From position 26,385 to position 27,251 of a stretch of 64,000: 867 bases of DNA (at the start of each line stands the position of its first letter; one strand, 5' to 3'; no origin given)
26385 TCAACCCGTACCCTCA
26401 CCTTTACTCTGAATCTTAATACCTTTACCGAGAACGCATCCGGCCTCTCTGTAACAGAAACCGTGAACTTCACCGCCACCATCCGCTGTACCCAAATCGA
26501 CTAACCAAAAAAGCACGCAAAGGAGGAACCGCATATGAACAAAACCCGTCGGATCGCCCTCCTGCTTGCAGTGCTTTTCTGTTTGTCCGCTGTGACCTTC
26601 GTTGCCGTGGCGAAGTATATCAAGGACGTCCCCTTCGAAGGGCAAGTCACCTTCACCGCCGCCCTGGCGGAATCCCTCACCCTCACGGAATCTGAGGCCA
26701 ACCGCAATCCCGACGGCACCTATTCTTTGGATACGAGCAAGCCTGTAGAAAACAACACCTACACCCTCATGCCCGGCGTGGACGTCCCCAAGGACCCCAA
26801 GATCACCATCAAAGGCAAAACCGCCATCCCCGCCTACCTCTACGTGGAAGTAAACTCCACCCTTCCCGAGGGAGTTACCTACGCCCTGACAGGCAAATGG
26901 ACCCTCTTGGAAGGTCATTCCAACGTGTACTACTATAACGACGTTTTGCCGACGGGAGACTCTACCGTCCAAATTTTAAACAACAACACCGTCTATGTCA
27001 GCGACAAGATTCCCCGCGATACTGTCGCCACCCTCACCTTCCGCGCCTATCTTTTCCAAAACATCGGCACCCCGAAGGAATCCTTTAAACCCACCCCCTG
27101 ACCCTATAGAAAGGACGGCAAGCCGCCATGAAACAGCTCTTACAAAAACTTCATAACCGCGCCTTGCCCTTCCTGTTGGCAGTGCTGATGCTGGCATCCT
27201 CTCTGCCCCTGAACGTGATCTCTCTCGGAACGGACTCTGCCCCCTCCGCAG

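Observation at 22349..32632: Eight-gene SipW operon: two SipW peptidases, five TasA/camelysin-like proteins and a 1632-aa giant form a candidate heteromeric, cell-wall-anchored TasA-type fibre system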

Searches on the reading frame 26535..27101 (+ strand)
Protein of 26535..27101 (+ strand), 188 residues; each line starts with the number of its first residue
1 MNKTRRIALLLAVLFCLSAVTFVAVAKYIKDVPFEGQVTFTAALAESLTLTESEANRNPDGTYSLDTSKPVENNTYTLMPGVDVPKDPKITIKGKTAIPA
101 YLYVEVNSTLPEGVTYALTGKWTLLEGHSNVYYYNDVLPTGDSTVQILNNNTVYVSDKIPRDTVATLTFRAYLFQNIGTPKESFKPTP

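Call 3: search_protein_families(library=pfam, proteins=[window:26535-27101:+], max_evalue=0.1)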
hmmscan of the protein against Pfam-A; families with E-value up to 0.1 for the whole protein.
window:26535-27101:+ (188 aa): 0 families

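Call 4: search_protein_families(library=ncbifam, proteins=[window:26535-27101:+], max_evalue=0.1)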
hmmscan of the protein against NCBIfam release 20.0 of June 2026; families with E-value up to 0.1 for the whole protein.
window:26535-27101:+ (188 aa): 2 families
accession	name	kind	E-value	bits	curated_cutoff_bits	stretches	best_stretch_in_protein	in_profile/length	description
TIGR04090.1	exp_by_SipW_IV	subfamily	0.0043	16.8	60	1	108-152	122-165/241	BsaA family SipW-dependent biofilm matrix protein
NF053819.1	EF0750_LPXTG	subfamily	0.033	14.7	47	1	1-61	1-56/105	EF2685/EF0750 family sortase-dependent surface protein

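Call 48: find_homologous_proteins(query=window:26535-27101:+, max_evalue=0.001)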
Query window:26535-27101:+ (188 aa): 82 proteins with E <= 0.001 among 283 candidates.
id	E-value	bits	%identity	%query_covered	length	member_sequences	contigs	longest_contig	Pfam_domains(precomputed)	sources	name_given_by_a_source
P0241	7.4e-118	409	99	100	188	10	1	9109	-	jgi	-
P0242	1.7e-103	362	91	99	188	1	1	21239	-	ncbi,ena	-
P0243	4.3e-97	341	87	99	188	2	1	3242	-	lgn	-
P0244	1.2e-72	262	69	99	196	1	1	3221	-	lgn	-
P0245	1.6e-65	238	67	94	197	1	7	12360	-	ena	-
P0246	2.9e-61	225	61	100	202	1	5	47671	-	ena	-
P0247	3.1e-61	224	64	94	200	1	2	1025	-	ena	-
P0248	6.3e-61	223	60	100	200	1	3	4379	-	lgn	-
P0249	1.8e-60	222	62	94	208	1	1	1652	-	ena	-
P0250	8.9e-60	220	60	100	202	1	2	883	-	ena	-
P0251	2.0e-59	219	60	100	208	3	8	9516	-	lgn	-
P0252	3.6e-59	218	62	94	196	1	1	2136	-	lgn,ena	-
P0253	3.7e-59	218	62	94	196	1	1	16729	-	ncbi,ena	-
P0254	6.7e-59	217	61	94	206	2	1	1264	-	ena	-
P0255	7.6e-59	217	62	94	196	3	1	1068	-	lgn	-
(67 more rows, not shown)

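Call 54: predict_structure(alignment_id=A4)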
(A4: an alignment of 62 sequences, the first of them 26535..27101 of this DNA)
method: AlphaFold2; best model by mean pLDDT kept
length: 188 residues; sequences in the alignment: 62
mean_pLDDT: 88.4   pTM: 0.73
mean pLDDT of the five models: 88.4, 88.3, 87.3, 85.9, 85.4
residues with pLDDT >= 90: 128; 70-90: 37; 50-70: 22; < 50: 1
segments of 3 or more residues with pLDDT < 50: none
pLDDT, mean of each block of 10 residues (from residue 1): 79 81 56 59 91 95 95 91 96 94 96 96 97 95 97 95 88 94 83
secondary structure, 60 per line:
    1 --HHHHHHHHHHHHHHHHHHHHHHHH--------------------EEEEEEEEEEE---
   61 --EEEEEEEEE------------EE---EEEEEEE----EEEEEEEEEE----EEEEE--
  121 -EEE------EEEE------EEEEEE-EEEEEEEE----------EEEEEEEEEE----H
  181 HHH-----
elements in order: H3-26 E47-57 E63-71 E89-95 E100-109 E114-118 E122-124 E131-134 E141-146 E148-155 E166-175 H180-183

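Call 59: search_protein_representatives(alignment_id=A4)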
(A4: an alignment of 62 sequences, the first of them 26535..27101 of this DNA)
Query: 62 sequences, 201 profile positions. Proteins with E-value up to 0.001 (for the whole library): 2795; up to 1e-10: 959; up to 1e-30: 302. The best 150 are listed.
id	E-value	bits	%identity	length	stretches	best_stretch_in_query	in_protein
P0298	4.0e-85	300.9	-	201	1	1-199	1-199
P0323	2.5e-76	272.2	-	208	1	2-197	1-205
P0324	3.6e-67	242.3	-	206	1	5-195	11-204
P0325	9.2e-65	234.5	-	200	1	1-199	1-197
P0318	6.9e-64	231.6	-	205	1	2-197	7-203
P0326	1.2e-60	221.0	-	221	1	3-195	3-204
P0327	7.2e-59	215.2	-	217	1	8-199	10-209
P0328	2.2e-58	213.7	-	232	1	5-193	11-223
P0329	5.9e-58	212.2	-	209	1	5-197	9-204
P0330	9.3e-58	211.6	-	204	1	2-198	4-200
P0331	4.0e-57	209.5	-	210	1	3-198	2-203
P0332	1.1e-56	208.1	-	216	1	3-198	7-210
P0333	1.2e-56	208.0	-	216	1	3-191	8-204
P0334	4.7e-56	206.0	-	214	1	3-199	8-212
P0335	5.9e-56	205.7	-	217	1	7-184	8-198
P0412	3.0e-44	167.5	-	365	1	8-194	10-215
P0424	5.9e-43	163.3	-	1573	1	1-196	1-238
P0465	1.6e-40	155.3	-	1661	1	2-197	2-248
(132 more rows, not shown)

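Call 63: search_protein_families(library=ncbifam, alignment_id=A6, max_evalue=0.01)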
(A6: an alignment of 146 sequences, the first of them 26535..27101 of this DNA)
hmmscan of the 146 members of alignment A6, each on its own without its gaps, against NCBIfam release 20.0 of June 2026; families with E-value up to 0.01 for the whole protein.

A. member 1, window:26535-27101:+ (188 aa): 1 family
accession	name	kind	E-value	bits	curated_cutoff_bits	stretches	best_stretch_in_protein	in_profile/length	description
TIGR04090.1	exp_by_SipW_IV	subfamily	0.0043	16.8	60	0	108-152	122-165/241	BsaA family SipW-dependent biofilm matrix protein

B. families by the number of members that match (of 146 scanned): 9 families
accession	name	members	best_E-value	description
TIGR04088.1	cognate_SipW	6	2.3e-06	SipW-dependent-type signal peptide-containing protein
TIGR04090.1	exp_by_SipW_IV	3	0.0023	BsaA family SipW-dependent biofilm matrix protein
NF009523.0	PRK12884.1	2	0.0027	prenyltransferase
NF009521.0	PRK12882.1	1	0.00051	geranylgeranylglycerol-phosphate geranylgeranyltransferase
TIGR01495.1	ETRAMP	1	0.0022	ETRAMP family protein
NF040504.1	resist_ArsN1b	1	0.0024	arsinothricin resistance N-acetyltransferase ArsN1 family B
NF040942.2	hypo_ExtJ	1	0.0036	selenite/tellurite reduction operon protein ExtJ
NF007611.1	PRK10259.1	1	0.0057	DUF1471 family protein YbiJ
NF045828.1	P97_adhes_Nterm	1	0.0071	P97 family adhesin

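Call 64: search_protein_families(library=pfam, alignment_id=A6, max_evalue=0.01)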
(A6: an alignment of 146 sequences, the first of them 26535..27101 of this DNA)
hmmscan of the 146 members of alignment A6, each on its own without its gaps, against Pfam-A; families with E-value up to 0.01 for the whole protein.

A. member 1, window:26535-27101:+ (188 aa): 0 families

B. families by the number of members that match (of 146 scanned): 8 families
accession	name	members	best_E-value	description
PF13786.12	DUF4179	1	0.0019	Domain of unknown function (DUF4179)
PF00208.27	ELFV_dehydrog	1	0.0029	Glutamate/Leucine/Phenylalanine/Valine dehydrogenase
PF24908.1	Ig_SIBA-E_2nd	1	0.003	Integrin beta-like protein A-E, second Ig-like domain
PF12555.13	SteA-like_C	1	0.0034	SteA-like C-terminal domain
PF17145.10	DUF5119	1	0.0054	Domain of unknown function (DUF5119)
PF16395.11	DUF5004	1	0.0062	Domain of unknown function (DUF5004)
PF12215.14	Glyco_hydr_116N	1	0.0067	beta-glucosidase 2, glycosyl-hydrolase family 116 N-term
PF12869.13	tRNA_anti-like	1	0.0095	tRNA_anti-like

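Call 67: search_solved_structures(query=A6, max_evalue=10, show_alignments=1)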
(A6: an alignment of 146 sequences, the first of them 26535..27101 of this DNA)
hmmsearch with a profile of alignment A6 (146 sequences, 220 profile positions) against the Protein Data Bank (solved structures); distinct sequences matched with E-value up to 10: 5.
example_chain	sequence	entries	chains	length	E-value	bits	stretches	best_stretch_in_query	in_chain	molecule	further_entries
5j4m_A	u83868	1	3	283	0.056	16.2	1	97-175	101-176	Cell surface protein SpaA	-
5hdl_A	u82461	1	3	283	0.056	16.2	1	97-175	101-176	Cell surface protein SpaA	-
5hts_A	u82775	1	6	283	0.056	16.2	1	97-175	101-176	Cell surface protein SpaA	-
5f44_A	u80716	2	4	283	0.056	16.2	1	97-175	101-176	Cell surface protein SpaA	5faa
5hbb_B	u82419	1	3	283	0.2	14.4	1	97-175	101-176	Cell surface protein SpaA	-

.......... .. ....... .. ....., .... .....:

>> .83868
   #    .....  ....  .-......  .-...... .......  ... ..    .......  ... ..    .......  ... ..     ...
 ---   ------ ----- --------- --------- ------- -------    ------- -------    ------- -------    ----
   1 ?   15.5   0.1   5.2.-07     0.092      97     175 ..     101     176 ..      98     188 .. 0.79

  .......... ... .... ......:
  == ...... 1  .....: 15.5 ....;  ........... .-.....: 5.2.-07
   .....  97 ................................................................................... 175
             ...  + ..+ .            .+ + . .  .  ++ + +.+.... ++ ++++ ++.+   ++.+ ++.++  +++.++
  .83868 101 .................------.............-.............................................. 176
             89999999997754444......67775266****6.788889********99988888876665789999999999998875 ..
